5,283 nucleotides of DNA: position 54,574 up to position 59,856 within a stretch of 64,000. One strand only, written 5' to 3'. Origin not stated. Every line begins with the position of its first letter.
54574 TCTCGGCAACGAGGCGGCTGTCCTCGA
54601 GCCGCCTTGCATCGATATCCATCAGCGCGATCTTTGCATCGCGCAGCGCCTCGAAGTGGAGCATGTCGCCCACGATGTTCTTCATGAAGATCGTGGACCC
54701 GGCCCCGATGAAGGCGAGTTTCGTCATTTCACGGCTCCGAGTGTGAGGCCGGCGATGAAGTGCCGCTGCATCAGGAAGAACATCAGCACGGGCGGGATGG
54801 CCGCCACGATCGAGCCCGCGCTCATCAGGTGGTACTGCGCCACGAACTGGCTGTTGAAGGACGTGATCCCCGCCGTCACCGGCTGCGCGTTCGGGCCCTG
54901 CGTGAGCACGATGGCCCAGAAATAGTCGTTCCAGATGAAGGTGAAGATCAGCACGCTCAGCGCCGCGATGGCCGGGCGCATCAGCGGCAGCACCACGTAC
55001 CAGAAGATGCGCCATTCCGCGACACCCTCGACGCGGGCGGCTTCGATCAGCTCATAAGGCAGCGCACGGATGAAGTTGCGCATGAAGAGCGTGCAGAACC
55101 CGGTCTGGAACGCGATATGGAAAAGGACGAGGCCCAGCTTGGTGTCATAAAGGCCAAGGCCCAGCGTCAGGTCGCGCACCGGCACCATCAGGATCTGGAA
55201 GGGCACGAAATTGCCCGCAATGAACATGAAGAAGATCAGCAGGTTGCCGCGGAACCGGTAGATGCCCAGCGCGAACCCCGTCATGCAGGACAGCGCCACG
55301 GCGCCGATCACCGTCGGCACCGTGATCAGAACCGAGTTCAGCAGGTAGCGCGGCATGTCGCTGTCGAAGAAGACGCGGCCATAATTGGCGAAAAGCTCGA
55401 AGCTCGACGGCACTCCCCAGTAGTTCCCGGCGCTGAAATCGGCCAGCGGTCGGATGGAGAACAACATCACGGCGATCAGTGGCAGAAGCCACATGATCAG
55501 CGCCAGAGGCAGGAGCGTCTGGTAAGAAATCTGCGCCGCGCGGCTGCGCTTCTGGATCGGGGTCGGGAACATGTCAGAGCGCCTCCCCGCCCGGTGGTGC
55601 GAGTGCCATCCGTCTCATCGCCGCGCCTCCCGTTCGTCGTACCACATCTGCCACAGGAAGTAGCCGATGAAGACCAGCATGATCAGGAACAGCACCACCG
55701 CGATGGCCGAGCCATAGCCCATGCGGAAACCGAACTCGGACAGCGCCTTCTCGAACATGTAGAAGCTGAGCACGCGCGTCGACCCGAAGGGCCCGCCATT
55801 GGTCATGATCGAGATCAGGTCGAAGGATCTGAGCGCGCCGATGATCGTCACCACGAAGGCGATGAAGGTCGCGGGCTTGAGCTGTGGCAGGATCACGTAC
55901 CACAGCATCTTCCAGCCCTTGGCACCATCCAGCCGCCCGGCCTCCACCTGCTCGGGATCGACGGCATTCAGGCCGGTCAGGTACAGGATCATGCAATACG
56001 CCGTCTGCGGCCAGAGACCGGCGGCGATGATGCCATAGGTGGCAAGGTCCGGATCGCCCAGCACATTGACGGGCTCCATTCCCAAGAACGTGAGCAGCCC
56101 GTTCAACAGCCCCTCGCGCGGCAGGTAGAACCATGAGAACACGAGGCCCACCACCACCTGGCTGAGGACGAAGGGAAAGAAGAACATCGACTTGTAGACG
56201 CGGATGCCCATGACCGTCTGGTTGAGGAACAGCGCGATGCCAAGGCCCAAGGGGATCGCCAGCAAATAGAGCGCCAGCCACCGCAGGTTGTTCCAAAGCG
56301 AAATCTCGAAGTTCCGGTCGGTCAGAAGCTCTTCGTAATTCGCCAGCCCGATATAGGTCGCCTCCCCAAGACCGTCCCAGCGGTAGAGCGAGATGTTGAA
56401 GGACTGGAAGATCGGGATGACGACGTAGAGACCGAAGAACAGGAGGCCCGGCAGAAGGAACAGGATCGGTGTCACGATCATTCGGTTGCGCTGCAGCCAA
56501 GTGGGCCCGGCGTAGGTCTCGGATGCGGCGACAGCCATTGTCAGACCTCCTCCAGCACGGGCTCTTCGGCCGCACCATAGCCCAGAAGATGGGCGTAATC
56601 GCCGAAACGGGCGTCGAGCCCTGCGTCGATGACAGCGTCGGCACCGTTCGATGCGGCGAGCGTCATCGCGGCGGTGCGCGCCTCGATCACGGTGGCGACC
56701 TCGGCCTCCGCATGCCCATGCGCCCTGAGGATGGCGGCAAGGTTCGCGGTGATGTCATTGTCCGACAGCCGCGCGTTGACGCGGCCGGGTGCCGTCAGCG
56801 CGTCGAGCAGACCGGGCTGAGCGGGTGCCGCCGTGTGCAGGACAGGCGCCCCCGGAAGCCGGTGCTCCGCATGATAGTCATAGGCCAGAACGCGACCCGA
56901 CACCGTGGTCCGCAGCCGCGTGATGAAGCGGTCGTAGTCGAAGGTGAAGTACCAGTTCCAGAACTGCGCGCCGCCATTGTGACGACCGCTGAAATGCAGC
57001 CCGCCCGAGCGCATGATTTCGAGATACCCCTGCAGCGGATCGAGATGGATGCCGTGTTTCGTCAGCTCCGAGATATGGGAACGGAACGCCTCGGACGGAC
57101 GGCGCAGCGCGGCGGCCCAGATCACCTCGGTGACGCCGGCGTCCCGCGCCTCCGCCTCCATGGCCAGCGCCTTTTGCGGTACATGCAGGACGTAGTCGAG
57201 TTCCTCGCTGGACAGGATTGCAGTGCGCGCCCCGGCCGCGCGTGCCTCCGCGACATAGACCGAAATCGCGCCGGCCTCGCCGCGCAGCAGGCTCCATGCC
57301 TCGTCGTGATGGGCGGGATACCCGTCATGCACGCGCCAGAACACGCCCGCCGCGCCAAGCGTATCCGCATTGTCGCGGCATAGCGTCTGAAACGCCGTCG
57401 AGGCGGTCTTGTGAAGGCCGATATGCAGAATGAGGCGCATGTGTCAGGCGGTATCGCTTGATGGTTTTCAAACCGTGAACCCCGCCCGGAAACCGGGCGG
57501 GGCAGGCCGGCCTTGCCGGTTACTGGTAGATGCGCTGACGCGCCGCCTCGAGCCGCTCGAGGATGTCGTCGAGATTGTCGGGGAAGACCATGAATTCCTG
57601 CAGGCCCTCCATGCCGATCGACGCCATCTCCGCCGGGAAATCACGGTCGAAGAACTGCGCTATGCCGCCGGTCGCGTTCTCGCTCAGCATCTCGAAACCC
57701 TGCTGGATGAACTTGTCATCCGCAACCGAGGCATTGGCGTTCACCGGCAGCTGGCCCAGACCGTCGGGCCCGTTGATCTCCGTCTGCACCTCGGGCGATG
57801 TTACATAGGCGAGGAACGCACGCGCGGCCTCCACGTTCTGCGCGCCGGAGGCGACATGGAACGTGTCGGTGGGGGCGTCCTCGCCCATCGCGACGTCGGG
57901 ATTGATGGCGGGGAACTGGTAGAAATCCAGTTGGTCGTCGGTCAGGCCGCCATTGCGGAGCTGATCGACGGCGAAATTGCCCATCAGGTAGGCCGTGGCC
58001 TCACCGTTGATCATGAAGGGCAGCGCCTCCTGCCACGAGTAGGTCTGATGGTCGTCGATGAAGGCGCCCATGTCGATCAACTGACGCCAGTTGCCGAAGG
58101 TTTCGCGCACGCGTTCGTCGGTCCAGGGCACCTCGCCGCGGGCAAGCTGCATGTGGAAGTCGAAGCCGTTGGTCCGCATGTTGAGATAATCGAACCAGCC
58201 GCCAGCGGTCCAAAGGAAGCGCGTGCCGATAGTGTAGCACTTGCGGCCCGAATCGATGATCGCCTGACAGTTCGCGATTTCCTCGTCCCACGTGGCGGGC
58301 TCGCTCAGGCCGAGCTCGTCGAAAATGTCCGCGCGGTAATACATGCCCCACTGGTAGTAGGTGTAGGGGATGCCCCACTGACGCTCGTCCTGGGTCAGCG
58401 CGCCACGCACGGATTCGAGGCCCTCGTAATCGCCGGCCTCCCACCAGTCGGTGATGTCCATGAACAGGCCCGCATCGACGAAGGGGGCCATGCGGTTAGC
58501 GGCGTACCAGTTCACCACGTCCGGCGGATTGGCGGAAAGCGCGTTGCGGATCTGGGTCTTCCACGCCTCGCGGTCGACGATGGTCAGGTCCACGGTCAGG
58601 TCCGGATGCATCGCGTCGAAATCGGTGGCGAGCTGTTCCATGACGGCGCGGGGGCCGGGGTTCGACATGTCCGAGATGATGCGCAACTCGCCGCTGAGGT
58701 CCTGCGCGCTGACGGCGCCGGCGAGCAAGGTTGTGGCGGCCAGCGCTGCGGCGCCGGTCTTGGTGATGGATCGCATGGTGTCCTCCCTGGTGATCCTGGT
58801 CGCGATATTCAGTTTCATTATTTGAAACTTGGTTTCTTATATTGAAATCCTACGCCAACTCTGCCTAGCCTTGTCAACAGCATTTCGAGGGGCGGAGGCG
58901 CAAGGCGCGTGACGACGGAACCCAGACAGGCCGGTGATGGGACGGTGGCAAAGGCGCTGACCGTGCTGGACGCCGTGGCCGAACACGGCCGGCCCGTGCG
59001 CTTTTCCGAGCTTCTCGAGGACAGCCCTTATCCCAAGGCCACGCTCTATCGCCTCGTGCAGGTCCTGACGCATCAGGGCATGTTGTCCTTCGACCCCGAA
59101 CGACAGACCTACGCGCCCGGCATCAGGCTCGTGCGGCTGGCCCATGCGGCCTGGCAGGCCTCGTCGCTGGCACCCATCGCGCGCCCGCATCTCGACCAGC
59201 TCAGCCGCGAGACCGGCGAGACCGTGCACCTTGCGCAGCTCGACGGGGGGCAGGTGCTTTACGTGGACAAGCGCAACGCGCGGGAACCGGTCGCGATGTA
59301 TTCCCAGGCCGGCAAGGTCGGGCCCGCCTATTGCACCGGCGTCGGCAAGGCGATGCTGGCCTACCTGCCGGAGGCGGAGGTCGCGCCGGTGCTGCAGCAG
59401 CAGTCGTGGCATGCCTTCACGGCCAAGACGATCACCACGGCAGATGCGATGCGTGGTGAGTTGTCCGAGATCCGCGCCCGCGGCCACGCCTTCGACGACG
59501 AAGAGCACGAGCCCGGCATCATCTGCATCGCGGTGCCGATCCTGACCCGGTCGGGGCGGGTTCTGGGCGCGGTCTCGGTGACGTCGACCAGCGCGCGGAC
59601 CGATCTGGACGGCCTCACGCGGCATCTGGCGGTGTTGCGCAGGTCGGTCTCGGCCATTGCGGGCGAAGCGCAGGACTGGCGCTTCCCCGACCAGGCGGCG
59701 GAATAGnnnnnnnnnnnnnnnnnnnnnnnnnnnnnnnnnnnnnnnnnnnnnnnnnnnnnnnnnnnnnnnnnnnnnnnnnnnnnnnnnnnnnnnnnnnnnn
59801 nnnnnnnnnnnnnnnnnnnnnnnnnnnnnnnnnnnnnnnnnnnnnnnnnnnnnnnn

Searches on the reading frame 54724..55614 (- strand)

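Call 20: search_protein_families(library=pfam, proteins=[window:54724-55614:-], max_evalue=0.00001)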
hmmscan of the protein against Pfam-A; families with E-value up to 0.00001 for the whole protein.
window:54724-55614:- (296 aa): 1 family
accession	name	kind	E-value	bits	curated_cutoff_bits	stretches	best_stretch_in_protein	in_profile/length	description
PF00528.27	BPD_transp_1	-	3.4e-18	66.5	26.4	1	112-286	4-178/184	Binding-protein-dependent transport system inner membrane component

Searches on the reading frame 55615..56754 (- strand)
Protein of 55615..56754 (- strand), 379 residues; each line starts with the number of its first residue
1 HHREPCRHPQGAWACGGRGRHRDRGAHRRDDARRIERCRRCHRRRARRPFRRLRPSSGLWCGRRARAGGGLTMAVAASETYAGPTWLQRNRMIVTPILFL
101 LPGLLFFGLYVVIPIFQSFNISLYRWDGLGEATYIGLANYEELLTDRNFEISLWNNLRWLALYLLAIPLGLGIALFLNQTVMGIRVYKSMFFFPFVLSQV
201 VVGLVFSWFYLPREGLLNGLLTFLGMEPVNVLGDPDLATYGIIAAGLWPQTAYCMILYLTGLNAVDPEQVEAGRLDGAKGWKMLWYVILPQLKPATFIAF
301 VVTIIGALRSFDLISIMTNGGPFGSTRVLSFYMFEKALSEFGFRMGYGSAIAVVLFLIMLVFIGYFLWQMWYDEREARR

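Call 20: search_protein_families(library=pfam, proteins=[window:55615-56754:-], max_evalue=0.00001)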
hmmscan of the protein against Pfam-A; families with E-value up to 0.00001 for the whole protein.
window:55615-56754:- (379 aa): 1 family
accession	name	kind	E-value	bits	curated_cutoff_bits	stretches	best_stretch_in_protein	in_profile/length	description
PF00528.27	BPD_transp_1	-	2.2e-16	60.6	26.4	1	167-367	2-174/184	Binding-protein-dependent transport system inner membrane component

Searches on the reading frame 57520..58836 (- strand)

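Call 20: search_protein_families(library=pfam, proteins=[window:57520-58836:-], max_evalue=0.00001)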
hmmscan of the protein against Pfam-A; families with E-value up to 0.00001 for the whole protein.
window:57520-58836:- (438 aa): 3 families
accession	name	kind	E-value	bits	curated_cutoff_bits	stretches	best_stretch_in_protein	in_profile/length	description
PF01547.30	SBP_bac_1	-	2e-37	130.3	26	1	65-351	9-306/307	Bacterial extracellular solute-binding protein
PF13416.11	SBP_bac_8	-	7.4e-21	75.6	27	1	68-378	1-272/279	Bacterial extracellular solute-binding protein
PF13531.11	SBP_bac_11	-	6.9e-07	29.7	25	0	58-124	5-67/227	Bacterial extracellular solute-binding protein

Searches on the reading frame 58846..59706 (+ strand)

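Call 20: search_protein_families(library=pfam, proteins=[window:58846-59706:+], max_evalue=0.00001)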
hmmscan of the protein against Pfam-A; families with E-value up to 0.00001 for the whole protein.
window:58846-59706:+ (286 aa): 2 families
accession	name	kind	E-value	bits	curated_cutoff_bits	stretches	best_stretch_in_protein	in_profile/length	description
PF01614.24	IclR_C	-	8.2e-48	162.7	24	1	104-271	5-172/174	Bacterial transcriptional regulator IclR C-terminal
PF09339.16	HTH_IclR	-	1e-12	48.1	22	1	33-84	1-52/52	IclR helix-turn-helix domain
